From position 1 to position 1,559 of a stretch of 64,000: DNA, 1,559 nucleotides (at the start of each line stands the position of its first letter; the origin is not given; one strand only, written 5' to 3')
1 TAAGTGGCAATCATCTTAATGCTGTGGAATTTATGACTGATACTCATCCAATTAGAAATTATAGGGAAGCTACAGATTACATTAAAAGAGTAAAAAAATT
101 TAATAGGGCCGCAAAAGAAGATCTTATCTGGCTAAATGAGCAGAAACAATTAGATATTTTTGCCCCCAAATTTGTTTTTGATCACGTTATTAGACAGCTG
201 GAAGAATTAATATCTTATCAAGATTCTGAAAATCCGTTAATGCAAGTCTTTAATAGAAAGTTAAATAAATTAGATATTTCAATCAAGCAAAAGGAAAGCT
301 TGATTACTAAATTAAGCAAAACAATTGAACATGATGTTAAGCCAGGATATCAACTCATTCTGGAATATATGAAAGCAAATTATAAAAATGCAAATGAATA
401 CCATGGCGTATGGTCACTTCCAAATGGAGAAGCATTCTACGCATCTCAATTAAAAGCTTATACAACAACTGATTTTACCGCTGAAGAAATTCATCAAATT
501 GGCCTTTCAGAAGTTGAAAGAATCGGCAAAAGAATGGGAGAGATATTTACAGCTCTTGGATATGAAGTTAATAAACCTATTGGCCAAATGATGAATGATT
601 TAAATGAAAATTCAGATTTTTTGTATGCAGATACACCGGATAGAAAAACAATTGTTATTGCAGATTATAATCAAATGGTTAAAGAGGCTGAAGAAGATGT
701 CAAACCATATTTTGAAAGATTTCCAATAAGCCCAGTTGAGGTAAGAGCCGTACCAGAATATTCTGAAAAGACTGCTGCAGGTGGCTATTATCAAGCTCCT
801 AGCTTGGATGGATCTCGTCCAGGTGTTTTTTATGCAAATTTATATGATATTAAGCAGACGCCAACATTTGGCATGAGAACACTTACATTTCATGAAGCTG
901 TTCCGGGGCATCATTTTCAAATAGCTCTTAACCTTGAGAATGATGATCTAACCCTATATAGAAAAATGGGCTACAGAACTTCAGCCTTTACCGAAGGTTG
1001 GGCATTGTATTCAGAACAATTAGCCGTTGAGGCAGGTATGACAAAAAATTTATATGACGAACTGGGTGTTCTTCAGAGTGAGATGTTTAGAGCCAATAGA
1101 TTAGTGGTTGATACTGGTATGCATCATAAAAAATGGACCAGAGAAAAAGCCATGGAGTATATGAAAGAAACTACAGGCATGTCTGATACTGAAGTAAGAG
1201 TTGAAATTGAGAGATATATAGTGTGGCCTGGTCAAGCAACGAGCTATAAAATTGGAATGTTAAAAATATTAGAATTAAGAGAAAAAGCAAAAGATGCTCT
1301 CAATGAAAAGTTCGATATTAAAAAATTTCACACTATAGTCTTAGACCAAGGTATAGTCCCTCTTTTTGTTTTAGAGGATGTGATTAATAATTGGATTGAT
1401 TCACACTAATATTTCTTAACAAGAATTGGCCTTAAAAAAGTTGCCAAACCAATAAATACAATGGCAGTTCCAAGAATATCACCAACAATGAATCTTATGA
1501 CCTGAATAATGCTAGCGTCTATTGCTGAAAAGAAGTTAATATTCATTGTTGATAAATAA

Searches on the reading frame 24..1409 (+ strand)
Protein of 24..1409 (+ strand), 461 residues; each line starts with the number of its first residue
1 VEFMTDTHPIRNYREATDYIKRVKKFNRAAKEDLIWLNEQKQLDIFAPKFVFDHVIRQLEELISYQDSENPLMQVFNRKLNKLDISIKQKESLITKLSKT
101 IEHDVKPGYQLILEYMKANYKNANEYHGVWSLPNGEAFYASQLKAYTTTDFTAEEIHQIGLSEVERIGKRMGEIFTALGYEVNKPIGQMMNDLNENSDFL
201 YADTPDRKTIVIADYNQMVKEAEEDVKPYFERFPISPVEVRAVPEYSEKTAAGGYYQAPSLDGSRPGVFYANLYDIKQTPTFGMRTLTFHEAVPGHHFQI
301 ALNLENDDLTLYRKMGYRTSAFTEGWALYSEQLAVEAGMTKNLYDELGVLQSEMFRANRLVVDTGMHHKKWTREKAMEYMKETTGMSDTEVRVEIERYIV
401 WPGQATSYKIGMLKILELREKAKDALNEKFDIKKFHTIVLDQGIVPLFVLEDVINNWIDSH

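Call 47: search_protein_families(library=pfam, proteins=[window:24-1409:+], max_evalue=0.00001)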
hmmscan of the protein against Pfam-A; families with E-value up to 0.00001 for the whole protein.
window:24-1409:+ (461 aa): 1 family
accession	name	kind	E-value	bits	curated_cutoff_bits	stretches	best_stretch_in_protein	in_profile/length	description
PF05960.17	DUF885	-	1.8e-148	496.9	32.4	1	4-453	90-531/532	Bacterial protein of unknown function (DUF885)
